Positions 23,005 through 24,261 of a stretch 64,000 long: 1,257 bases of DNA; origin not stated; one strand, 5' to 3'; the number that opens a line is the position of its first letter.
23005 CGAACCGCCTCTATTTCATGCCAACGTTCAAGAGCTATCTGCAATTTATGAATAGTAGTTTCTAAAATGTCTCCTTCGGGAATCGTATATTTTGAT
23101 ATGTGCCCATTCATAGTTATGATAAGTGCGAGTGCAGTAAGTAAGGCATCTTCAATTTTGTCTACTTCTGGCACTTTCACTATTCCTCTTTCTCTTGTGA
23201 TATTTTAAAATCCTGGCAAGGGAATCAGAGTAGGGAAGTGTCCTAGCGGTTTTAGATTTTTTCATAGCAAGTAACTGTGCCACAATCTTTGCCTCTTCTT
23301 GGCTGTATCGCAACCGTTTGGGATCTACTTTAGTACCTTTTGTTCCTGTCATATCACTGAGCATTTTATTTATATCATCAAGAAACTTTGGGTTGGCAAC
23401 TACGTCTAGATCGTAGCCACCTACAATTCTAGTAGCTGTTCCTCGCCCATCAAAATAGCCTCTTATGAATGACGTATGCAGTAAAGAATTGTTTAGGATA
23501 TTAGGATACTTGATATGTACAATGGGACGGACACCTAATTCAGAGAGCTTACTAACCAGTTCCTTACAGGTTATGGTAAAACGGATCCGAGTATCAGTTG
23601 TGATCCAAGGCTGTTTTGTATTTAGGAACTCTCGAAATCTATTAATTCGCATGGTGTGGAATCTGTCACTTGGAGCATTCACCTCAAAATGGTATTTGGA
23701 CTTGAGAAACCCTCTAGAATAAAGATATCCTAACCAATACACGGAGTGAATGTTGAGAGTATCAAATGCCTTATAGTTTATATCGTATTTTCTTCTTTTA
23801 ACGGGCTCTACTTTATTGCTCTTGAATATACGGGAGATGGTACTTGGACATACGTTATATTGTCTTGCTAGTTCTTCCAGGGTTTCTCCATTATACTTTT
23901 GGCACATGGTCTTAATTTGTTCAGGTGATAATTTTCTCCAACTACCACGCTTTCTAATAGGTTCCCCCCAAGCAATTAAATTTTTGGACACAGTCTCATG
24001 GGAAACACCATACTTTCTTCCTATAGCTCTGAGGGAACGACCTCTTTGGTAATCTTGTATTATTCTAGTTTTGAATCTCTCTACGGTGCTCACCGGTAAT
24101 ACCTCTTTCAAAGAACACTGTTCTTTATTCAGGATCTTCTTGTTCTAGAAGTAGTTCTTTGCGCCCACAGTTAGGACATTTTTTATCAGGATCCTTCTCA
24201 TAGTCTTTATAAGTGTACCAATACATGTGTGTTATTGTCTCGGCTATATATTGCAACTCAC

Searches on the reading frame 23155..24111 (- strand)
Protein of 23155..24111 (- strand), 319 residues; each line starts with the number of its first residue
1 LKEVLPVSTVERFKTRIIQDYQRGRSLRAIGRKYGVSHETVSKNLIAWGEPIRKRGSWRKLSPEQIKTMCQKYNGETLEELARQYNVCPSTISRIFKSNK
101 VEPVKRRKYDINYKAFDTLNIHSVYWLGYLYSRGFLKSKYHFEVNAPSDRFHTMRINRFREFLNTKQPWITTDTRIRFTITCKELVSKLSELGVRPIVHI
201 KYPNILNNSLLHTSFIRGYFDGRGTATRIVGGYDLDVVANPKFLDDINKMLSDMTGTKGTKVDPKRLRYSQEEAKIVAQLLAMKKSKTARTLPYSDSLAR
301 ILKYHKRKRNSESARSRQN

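Call 18: search_protein_families(library=pfam, proteins=[window:23155-24111:-], max_evalue=0.01)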
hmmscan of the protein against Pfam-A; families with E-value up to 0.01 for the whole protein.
window:23155-24111:- (319 aa): 18 families
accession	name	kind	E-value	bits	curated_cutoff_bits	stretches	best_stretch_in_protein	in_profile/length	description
PF04218.19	CENP-B_N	-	1.5e-10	41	21.2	2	68-98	14-45/53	CENP-B N-terminal DNA-binding domain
PF13936.12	HTH_38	-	1.2e-09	38.2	27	1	21-43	17-39/44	Helix-turn-helix domain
PF13518.12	HTH_28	-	2.1e-09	37.7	25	1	13-42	1-30/52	Helix-turn-helix domain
PF13384.12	HTH_23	-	1.7e-07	31.3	24.6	0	15-43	8-36/50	Homeodomain-like domain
PF04545.22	Sigma70_r4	-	3.5e-06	26.9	24.1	0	20-42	16-38/50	Sigma-70, region 4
PF08765.17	Mor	-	6.5e-06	26.6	24.9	1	68-110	64-106/107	Mor transcription activator family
PF13542.12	HTH_Tnp_ISL3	-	0.00022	21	27.4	0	77-97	28-48/51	Helix-turn-helix domain of transposase family ISL3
PF14527.11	LAGLIDADG_WhiA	-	0.00054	20.5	23.2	0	213-288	2-79/93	WhiA LAGLIDADG-like domain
PF02796.21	HTH_7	-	0.00074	20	23.8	0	59-97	4-43/45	Helix-turn-helix domain of resolvase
PF01527.26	HTH_Tnp_1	-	0.00076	20.1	24.1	0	59-93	5-41/75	Transposase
PF13613.12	HTH_Tnp_4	-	0.0018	18.3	27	0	76-97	20-41/53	Helix-turn-helix of DDE superfamily endonuclease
PF01710.22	HTH_Tnp_IS630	-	0.0023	18.4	21.3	1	16-108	10-103/119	Transposase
PF19575.5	HTH_58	-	0.0035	17.6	23.8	0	12-57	14-59/62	Helix-turn-helix domain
PF01381.28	HTH_3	-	0.0044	17.5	23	0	77-98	11-32/55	Helix-turn-helix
PF00356.27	LacI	-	0.0048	17.1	27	0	77-99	1-23/46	Bacterial regulatory proteins, lacI family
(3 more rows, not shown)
